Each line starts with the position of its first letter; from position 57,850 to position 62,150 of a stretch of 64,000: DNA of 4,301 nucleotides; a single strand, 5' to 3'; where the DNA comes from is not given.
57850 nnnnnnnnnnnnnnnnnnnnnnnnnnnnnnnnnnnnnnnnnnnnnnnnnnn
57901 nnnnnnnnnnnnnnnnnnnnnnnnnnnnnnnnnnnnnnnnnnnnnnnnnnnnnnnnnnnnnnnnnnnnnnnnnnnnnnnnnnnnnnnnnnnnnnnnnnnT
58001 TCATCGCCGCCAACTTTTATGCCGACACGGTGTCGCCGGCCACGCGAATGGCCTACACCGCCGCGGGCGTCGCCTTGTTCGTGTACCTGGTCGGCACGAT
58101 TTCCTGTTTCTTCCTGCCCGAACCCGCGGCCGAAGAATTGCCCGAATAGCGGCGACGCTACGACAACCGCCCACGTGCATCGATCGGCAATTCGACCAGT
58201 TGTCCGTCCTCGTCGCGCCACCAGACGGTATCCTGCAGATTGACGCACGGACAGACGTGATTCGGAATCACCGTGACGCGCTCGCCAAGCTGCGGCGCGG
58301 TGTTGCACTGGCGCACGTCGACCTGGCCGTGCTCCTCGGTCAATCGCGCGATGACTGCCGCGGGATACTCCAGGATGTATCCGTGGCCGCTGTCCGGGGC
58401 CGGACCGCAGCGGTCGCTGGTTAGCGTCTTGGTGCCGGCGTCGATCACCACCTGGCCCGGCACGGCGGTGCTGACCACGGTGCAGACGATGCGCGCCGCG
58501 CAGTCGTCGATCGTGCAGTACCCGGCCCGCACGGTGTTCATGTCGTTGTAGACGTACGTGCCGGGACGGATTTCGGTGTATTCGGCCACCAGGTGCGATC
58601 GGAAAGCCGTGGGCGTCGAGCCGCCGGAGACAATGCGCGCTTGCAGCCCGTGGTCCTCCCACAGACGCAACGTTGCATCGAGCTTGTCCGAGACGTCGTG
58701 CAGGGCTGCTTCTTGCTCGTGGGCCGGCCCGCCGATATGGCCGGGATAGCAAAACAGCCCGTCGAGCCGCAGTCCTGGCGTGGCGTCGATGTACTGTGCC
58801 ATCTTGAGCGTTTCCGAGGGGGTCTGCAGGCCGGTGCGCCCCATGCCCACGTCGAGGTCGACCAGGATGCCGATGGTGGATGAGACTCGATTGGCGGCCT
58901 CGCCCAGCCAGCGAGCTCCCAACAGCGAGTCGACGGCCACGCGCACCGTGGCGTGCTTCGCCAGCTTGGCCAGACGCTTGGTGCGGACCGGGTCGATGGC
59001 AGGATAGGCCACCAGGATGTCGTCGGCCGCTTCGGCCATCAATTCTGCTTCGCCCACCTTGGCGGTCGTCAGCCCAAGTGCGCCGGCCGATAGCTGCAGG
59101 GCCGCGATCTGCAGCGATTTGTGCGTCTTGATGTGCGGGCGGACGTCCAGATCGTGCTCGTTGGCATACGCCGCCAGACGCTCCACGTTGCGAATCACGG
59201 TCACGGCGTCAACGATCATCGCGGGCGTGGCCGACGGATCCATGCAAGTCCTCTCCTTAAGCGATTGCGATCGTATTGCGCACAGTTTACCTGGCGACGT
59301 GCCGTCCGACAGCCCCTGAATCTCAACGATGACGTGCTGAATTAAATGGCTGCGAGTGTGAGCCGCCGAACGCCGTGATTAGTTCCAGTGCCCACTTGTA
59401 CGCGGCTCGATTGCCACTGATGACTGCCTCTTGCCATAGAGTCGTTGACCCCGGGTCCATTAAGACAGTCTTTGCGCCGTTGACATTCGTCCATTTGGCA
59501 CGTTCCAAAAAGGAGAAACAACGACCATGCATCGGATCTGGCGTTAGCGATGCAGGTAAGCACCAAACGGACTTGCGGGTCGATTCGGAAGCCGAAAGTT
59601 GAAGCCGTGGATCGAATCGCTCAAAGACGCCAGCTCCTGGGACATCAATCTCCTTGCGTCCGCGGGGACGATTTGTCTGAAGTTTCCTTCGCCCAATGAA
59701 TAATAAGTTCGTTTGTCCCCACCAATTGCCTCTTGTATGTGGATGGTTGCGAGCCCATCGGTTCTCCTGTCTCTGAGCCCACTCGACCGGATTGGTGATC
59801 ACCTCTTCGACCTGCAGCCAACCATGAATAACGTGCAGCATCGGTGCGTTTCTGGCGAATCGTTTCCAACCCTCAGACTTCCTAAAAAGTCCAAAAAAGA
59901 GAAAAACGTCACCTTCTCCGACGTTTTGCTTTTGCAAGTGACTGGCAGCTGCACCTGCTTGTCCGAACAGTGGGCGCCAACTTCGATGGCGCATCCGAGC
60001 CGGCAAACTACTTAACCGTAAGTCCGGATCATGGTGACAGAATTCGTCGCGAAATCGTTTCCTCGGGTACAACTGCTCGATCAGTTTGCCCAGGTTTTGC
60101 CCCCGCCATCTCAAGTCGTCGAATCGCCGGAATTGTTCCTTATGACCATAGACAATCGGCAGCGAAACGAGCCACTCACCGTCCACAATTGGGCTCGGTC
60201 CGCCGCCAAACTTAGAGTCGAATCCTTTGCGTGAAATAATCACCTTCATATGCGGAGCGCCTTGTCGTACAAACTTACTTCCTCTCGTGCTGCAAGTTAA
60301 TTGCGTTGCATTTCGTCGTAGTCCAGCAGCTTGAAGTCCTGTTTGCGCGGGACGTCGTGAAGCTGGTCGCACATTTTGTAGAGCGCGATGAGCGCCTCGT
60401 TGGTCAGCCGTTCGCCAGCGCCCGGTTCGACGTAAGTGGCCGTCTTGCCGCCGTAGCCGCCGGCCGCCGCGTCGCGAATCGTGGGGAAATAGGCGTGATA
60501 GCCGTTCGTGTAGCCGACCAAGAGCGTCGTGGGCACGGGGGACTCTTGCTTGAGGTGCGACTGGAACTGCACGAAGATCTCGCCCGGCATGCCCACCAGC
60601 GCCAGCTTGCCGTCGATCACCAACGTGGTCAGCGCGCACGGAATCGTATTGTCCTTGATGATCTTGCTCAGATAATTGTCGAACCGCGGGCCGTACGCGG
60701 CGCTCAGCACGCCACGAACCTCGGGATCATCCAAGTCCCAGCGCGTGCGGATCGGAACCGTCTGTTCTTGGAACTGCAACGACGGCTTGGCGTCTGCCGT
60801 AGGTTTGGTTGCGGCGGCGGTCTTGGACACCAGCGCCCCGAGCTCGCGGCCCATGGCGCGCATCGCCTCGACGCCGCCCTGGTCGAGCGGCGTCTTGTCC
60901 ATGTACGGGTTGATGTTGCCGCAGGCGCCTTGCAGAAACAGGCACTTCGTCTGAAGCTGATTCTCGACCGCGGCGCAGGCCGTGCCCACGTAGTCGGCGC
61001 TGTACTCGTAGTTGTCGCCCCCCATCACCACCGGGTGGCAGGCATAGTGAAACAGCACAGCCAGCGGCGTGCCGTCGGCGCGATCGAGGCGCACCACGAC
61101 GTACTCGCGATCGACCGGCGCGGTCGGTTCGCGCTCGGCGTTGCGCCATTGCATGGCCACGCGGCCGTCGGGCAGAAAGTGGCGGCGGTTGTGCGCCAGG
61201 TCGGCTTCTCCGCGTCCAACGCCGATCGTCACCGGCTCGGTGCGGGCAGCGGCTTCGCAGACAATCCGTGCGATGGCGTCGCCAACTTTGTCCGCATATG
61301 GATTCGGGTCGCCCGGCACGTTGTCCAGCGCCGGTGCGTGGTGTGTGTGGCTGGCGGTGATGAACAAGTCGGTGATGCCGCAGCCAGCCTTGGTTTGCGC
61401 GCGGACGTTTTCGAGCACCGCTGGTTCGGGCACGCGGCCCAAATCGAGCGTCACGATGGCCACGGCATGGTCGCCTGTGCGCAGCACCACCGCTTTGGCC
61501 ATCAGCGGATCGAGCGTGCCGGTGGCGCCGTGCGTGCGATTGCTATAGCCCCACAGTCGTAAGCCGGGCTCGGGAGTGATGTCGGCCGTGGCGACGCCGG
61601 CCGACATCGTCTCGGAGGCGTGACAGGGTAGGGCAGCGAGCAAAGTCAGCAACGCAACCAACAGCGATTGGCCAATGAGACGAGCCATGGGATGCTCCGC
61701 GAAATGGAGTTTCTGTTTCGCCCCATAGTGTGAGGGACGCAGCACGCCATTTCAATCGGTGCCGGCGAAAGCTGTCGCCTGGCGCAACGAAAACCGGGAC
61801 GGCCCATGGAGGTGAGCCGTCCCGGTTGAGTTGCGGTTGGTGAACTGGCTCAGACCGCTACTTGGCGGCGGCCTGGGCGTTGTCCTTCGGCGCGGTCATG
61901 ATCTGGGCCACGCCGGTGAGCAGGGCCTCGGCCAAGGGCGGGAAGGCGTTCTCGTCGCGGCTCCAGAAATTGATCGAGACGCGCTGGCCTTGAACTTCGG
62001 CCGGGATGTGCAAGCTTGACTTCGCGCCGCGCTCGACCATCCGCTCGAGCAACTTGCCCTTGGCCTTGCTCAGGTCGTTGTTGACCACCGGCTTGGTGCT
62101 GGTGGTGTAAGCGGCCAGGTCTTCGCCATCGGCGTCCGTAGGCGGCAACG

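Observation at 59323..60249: Single AT-richer orphan gene islet inserted in a same-strand run of metabolic genes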

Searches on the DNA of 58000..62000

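Call 78: search_rna_families(source=window, start=58000, end=62000, threshold=evalue, max_evalue=1)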
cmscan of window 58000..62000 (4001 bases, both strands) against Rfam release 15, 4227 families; matches with E-value up to 1: 0.
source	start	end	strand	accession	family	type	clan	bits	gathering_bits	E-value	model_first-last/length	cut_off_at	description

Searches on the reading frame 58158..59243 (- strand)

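Call 9: search_protein_families(library=pfam, proteins=[window:58158-59243:-], max_evalue=0.001)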
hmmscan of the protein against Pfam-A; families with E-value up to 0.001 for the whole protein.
window:58158-59243:- (361 aa): 2 families
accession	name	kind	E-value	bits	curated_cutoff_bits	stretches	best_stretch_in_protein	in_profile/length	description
PF01168.26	Ala_racemase_N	-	2.9e-26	93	24.1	1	15-233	5-217/220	Alanine racemase, N-terminal domain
PF14031.13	D-ser_dehydrat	-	2.3e-19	70.3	22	1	249-340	1-94/97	Putative serine dehydratase domain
